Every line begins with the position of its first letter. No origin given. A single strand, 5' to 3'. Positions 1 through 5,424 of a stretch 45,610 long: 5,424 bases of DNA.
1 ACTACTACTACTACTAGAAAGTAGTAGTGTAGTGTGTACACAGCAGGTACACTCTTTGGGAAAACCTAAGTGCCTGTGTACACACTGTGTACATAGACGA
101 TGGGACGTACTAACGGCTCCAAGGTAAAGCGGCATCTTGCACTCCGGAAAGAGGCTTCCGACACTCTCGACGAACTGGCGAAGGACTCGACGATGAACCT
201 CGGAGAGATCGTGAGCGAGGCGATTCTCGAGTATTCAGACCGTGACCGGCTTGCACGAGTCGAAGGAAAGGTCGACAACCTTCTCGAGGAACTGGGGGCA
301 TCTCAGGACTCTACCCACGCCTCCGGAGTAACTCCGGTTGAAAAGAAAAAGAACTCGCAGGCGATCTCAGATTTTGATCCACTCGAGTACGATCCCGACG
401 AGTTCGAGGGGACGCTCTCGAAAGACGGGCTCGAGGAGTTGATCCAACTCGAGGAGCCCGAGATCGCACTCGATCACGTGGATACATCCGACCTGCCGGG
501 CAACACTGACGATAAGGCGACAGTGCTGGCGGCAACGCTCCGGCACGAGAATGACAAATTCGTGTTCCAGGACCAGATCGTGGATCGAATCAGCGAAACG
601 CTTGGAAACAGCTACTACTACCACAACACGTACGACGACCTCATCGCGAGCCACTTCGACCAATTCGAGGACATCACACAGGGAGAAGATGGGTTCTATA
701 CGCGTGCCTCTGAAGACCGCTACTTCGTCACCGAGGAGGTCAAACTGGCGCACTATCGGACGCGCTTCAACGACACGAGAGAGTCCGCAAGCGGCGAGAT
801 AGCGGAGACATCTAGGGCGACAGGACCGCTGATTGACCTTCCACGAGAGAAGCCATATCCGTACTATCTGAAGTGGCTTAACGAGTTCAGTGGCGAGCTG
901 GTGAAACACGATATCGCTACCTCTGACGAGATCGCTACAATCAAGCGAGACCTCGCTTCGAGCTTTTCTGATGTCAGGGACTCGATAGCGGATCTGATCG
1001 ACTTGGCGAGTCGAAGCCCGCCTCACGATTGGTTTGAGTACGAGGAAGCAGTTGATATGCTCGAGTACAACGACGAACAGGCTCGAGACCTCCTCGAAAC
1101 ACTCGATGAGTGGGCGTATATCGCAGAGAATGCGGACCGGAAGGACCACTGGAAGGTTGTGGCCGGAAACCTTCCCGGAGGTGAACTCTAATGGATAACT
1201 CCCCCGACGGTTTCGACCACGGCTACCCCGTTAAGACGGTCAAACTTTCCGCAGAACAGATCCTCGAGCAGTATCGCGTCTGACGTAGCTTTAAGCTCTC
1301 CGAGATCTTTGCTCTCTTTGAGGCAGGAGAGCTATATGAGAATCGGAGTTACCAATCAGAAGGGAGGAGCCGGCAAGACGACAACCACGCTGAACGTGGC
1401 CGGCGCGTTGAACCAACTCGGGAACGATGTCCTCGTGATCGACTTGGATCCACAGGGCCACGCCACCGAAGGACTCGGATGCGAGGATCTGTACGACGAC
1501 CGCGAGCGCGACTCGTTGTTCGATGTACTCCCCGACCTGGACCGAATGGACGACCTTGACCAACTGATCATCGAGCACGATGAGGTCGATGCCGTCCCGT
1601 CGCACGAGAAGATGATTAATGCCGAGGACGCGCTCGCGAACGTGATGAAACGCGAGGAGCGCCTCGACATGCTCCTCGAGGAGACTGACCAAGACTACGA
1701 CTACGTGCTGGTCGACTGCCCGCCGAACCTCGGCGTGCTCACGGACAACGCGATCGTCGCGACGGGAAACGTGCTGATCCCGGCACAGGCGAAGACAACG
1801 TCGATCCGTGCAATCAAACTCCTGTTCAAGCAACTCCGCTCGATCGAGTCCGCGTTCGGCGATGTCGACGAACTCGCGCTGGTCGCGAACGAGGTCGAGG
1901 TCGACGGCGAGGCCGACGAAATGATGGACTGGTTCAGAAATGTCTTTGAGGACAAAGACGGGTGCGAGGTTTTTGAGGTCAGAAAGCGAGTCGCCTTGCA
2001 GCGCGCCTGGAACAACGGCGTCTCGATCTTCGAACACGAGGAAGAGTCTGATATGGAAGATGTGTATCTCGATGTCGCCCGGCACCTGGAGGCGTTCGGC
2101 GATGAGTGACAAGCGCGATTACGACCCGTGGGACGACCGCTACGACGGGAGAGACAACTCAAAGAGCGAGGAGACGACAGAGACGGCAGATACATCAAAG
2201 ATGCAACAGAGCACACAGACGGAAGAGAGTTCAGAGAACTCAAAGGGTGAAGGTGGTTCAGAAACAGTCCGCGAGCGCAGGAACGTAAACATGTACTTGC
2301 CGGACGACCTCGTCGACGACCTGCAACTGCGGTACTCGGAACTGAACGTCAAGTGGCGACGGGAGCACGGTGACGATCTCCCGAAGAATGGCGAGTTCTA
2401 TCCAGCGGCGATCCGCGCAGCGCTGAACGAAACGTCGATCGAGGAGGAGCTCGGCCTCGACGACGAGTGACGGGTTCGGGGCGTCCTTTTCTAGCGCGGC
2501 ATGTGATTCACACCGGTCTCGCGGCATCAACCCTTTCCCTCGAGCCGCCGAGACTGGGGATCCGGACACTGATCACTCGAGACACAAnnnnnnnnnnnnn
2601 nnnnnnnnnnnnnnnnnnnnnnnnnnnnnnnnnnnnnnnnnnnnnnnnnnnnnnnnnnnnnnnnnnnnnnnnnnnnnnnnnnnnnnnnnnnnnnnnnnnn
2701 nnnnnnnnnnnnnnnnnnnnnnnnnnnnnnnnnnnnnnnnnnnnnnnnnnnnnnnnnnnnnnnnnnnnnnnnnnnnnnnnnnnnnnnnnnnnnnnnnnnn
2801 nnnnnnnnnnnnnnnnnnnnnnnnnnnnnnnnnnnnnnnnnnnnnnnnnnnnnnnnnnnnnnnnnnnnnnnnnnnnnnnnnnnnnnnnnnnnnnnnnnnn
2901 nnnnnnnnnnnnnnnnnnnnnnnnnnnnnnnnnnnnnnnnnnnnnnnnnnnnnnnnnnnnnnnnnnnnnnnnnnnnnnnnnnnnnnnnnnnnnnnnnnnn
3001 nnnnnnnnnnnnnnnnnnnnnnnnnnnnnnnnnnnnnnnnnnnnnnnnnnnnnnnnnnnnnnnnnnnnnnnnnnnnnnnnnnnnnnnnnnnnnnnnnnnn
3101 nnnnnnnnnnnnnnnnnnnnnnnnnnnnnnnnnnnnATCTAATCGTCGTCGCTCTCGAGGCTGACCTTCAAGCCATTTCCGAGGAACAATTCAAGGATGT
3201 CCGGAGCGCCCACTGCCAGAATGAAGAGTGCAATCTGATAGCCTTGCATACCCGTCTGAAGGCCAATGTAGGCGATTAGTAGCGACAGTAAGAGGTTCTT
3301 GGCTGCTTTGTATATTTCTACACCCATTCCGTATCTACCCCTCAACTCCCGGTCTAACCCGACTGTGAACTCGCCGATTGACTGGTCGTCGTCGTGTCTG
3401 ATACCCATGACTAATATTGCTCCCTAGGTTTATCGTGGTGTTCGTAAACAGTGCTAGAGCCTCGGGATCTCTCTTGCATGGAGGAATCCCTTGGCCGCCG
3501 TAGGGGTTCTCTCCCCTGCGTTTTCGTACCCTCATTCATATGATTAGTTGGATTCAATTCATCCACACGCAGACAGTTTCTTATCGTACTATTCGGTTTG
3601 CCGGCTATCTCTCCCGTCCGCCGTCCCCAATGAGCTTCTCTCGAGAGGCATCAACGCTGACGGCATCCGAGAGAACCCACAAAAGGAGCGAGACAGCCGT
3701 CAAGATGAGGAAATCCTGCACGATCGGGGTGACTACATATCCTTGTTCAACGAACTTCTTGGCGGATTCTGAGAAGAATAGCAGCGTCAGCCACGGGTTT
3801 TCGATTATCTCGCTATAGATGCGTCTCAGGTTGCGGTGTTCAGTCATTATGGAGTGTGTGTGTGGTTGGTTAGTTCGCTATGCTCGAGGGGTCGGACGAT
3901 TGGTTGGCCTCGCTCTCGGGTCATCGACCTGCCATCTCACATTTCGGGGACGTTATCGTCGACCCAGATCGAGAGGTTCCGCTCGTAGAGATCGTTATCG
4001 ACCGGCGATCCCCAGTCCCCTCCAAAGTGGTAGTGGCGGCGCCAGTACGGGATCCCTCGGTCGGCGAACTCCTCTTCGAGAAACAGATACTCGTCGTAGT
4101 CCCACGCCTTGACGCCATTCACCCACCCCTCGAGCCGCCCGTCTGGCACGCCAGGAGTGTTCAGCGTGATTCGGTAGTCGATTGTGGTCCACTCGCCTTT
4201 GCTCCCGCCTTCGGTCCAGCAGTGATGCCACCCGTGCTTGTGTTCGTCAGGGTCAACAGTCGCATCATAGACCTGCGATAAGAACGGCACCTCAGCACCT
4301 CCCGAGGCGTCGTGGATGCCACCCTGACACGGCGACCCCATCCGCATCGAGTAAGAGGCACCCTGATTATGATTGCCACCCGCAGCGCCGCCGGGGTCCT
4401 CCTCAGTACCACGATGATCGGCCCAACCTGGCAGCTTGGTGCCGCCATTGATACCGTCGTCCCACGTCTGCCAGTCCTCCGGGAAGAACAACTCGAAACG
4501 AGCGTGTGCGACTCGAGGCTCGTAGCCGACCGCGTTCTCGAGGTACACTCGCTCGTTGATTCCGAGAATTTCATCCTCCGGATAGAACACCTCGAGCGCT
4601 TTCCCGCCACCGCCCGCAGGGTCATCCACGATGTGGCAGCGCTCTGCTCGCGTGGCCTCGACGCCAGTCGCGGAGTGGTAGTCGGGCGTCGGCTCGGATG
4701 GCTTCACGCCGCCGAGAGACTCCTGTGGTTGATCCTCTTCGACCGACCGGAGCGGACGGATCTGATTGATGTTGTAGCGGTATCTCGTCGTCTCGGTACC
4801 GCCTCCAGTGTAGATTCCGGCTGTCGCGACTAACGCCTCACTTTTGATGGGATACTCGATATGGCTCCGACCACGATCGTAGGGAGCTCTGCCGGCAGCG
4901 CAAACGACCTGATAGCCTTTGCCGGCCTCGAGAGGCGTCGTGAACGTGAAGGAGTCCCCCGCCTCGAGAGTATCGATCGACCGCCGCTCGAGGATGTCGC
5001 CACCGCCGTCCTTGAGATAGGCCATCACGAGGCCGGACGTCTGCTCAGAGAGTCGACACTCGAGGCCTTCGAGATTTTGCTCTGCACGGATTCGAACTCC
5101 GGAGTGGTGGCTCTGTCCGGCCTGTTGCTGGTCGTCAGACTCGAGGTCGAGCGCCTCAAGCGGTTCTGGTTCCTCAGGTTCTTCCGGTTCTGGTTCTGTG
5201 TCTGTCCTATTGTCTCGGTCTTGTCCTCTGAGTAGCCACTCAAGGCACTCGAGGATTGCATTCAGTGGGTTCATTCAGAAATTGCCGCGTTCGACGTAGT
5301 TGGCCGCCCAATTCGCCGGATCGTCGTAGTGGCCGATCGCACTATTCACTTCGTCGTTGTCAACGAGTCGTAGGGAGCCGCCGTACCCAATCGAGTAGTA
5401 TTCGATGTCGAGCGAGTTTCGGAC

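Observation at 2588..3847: Candidate lysis cassette: two small 2-TM proteins plus an N-terminally anchored 182-aa protein at the distal end of the late operon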

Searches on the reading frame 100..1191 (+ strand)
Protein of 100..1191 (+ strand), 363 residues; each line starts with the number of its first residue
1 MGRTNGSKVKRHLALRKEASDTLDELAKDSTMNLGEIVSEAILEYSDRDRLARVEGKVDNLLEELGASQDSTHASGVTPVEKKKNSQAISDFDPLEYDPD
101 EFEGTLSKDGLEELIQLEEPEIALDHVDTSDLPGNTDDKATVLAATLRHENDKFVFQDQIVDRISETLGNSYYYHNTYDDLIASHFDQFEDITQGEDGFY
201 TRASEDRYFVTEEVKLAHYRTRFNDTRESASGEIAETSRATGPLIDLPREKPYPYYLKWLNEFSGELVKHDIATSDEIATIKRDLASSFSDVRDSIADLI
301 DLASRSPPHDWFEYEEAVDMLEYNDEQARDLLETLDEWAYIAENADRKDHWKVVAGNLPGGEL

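Call 4: search_protein_families(library=pfam, proteins=[window:100-1191:+], max_evalue=0.1)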
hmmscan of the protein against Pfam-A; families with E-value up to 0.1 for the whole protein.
window:100-1191:+ (363 aa): 1 family
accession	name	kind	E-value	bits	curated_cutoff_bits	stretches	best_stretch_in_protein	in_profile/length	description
PF01756.24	ACOX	-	0.025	14.7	22.1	1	255-301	84-130/181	Acyl-CoA oxidase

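Call 5: search_protein_families(library=phrogs, proteins=[window:100-1191:+], max_evalue=0.1)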
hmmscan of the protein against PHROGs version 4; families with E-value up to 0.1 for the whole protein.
window:100-1191:+ (363 aa): 1 family
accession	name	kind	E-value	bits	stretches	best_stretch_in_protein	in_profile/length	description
phrog_3203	-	unknown function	0.0024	19.1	1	9-53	16-59/97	-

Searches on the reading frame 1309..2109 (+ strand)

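Call 4: search_protein_families(library=pfam, proteins=[window:1309-2109:+], max_evalue=0.1)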
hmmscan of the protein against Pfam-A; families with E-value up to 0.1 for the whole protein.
window:1309-2109:+ (266 aa): 10 families
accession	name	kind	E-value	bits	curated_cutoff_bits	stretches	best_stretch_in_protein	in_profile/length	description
PF13614.12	AAA_31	-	2.4e-42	145.3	27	1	12-181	4-169/177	AAA domain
PF01656.29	CbiA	-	1.1e-17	64.6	25.4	1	12-238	1-123/125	CobQ/CobB/MinD/ParA nucleotide binding domain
PF09140.17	MipZ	-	3.7e-10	40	20.7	1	12-149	3-119/262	ATPase MipZ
PF10609.15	ParA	-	5.2e-09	36.3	27.1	1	12-142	6-124/246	NUBPL iron-transfer P-loop NTPase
PF06564.18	CBP_BcsQ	-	8.3e-09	35.7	21.3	1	12-162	4-148/234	Cellulose biosynthesis protein BcsQ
PF00142.24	Fer4_NifH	-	2.1e-06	27.8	25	1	18-258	8-242/271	4Fe-4S iron sulfur cluster binding proteins, NifH/frxC family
PF02374.21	ArsA_ATPase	-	0.00018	21.3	24.3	1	16-49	7-40/305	Anion-transporting ATPase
PF03029.23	ATP_bind_1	-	0.0015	18.8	27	0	20-49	6-35/240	Conserved hypothetical ATP binding protein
PF07015.17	VirC1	-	0.0067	16.2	24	0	13-47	5-39/231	VirC1 protein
PF03308.22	MeaB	-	0.022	14.2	23.1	1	10-55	34-78/273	Methylmalonyl Co-A mutase-associated GTPase MeaB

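Call 5: search_protein_families(library=phrogs, proteins=[window:1309-2109:+], max_evalue=0.1)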
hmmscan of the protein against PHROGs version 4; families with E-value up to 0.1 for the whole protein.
window:1309-2109:+ (266 aa): 2 families
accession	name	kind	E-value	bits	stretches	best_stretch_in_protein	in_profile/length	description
phrog_164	-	DNA, RNA and nucleotide metabolism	6.3e-51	174.9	1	7-262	222-471/500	ParA-like partition protein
phrog_19408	-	unknown function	2.1e-05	24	1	18-175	535-682/721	-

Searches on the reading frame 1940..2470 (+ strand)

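Call 4: search_protein_families(library=pfam, proteins=[window:1940-2470:+], max_evalue=0.1)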
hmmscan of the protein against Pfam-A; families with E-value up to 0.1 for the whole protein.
window:1940-2470:+ (176 aa): 0 families

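Call 5: search_protein_families(library=phrogs, proteins=[window:1940-2470:+], max_evalue=0.1)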
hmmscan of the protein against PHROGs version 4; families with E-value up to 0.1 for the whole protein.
window:1940-2470:+ (176 aa): 2 families
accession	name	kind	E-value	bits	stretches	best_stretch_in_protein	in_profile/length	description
phrog_26668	-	unknown function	1.4e-33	117.2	1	55-174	1-132/132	-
phrog_21243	-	unknown function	0.083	13.9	0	56-107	83-130/145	-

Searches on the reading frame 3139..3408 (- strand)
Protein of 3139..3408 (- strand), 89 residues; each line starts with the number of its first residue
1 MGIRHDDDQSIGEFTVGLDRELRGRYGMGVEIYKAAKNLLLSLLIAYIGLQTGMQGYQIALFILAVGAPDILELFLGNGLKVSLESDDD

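Call 4: search_protein_families(library=pfam, proteins=[window:3139-3408:-], max_evalue=0.1)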
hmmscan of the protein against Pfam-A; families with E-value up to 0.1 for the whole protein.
window:3139-3408:- (89 aa): 0 families

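Call 5: search_protein_families(library=phrogs, proteins=[window:3139-3408:-], max_evalue=0.1)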
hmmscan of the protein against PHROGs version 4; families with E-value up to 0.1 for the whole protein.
window:3139-3408:- (89 aa): 0 families

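Call 15: search_dna_similar(query=window:3139-3408:-, collection=phages, mode=protein, max_evalue=1, max_rows=20)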
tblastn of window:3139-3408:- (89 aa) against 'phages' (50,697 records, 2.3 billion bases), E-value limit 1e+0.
No match.

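Call 22: search_protein_families(library=ncbifam, proteins=[window:3139-3408:-], max_evalue=1)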
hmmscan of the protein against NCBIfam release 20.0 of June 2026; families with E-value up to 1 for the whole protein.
window:3139-3408:- (89 aa): 0 families

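Call 85: find_homologous_proteins(query=window:3139-3408:-, max_evalue=0.01)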
Query window:3139-3408:- (89 aa): 2 proteins with E <= 0.01 among 3 candidates.
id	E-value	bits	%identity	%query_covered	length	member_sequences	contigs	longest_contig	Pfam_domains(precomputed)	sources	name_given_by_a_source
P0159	1.9e-49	183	100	100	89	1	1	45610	-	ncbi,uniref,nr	ncbi:hypothetical protein [Haloterrigena salifodinae]|uniref:hypothetical protein n=1 Tax=Haloterrig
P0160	4.3e-32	128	72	96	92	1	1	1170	-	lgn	-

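Call 87: find_encoding_contigs(protein=P0160, flank=5000, max_places=3)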
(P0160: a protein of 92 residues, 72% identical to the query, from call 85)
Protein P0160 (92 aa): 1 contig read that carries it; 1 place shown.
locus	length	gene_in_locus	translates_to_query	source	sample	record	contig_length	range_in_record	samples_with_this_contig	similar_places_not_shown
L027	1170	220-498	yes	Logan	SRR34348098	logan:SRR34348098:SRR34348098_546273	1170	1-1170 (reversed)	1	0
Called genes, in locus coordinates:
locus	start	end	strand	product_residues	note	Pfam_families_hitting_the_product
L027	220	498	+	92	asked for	-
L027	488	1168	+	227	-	?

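Call 113: search_protein_families(library=padloc, proteins=[window:3139-3408:-], max_evalue=0.1)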
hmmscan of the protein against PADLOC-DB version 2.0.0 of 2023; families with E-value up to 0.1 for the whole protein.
window:3139-3408:- (89 aa): 0 families

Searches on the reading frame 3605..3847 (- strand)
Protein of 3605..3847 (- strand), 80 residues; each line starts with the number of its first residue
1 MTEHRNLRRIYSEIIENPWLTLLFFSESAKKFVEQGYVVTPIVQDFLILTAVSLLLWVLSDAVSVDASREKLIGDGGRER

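Call 4: search_protein_families(library=pfam, proteins=[window:3605-3847:-], max_evalue=0.1)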
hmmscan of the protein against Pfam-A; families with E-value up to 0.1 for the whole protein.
window:3605-3847:- (80 aa): 0 families

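Call 5: search_protein_families(library=phrogs, proteins=[window:3605-3847:-], max_evalue=0.1)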
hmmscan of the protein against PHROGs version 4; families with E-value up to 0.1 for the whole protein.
window:3605-3847:- (80 aa): 1 family
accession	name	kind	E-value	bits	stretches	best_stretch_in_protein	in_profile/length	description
phrog_31401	-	unknown function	0.081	14.5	1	28-67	28-67/108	-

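Call 16: search_dna_similar(query=window:3605-3847:-, collection=phages, mode=protein, max_evalue=1, max_rows=20)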
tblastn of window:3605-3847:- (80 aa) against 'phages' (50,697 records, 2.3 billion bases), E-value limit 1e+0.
No match.

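Call 22: search_protein_families(library=ncbifam, proteins=[window:3605-3847:-], max_evalue=1)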
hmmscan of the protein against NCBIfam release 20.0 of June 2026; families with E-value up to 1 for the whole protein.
window:3605-3847:- (80 aa): 0 families

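Call 90: find_homologous_proteins(query=window:3605-3847:-, max_evalue=0.01)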
Query window:3605-3847:- (80 aa): 1 proteins with E <= 0.01 among 2 candidates.
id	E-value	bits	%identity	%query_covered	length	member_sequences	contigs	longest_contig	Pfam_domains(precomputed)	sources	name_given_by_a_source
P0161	3.2e-44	166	100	100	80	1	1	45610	-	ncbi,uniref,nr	ncbi:hypothetical protein [Haloterrigena salifodinae]|uniref:hypothetical protein n=1 Tax=Haloterrig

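Call 113: search_protein_families(library=padloc, proteins=[window:3605-3847:-], max_evalue=0.1)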
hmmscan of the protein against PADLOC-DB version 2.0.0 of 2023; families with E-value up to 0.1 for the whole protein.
window:3605-3847:- (80 aa): 0 families

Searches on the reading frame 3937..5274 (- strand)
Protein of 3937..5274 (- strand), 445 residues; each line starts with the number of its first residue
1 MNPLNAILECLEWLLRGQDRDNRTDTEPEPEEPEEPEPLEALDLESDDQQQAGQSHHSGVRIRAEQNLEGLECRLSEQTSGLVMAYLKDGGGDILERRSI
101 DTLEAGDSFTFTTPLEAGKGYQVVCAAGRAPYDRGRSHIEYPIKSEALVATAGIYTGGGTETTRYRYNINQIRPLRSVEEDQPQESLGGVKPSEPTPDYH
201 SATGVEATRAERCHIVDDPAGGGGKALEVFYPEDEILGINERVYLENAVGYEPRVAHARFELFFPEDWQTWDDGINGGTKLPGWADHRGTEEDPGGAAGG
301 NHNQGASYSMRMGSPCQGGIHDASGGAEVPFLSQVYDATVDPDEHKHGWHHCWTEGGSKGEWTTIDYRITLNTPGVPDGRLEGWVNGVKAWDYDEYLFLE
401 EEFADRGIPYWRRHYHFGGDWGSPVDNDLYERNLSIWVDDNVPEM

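Call 4: search_protein_families(library=pfam, proteins=[window:3937-5274:-], max_evalue=0.1)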
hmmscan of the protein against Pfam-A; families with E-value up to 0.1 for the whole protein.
window:3937-5274:- (445 aa): 1 family
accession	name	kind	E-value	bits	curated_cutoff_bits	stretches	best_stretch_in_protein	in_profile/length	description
PF21294.4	Polysacc_lyase_14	-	1.5e-07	31.8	27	1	359-433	139-214/215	Polysaccharide lyase 14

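Call 5: search_protein_families(library=phrogs, proteins=[window:3937-5274:-], max_evalue=0.1)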
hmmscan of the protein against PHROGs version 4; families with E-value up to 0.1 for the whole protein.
window:3937-5274:- (445 aa): 0 families

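Call 22: search_protein_families(library=ncbifam, proteins=[window:3937-5274:-], max_evalue=1)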
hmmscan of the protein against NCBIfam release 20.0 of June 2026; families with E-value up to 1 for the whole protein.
window:3937-5274:- (445 aa): 0 families

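Call 103: search_solved_structures(query=window:3937-5274:-, max_evalue=1, show_alignments=2)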
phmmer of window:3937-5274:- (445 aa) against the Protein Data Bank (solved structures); distinct sequences matched with E-value up to 1: 0.

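Call 109: search_dna_similar(query=window:3937-5274:-, collection=phages, mode=protein, max_evalue=0.001, max_rows=15)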
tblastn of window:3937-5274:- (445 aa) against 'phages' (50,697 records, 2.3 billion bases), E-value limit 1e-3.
No match.

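Call 112: predict_structure(protein=window:3937-5274:-)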
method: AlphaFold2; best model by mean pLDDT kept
length: 445 residues; sequences in the alignment: 1
mean_pLDDT: 40.7   pTM: 0.30
mean pLDDT of the five models: 40.7, 33.6, 32.5, 30.0, 28.2
residues with pLDDT >= 90: 1; 70-90: 63; 50-70: 45; < 50: 336
segments of 3 or more residues with pLDDT < 50: 19-24, 36-57, 128-166, 181-445
pLDDT, mean of each block of 10 residues (from residue 1): 68 64 50 48 39 40 78 70 78 82 75 84 64 29 26 30 45 64 36 29 26 40 40 34 33 27 30 29 27 30 27 25 26 23 27 29 27 29 29 29 30 28 27 26 27
secondary structure, 60 per line:
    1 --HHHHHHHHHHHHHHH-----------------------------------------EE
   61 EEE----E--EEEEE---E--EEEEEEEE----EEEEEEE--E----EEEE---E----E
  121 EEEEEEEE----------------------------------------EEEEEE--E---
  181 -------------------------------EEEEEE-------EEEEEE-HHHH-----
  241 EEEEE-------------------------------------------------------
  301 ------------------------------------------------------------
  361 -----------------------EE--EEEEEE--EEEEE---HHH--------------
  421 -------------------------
elements in order: H3-17 E59-63 E71-75 E82-89 E94-100 E108-111 E120-128 E169-174 E212-217 E225-230 H232-235 E241-245 E388-393 E396-400
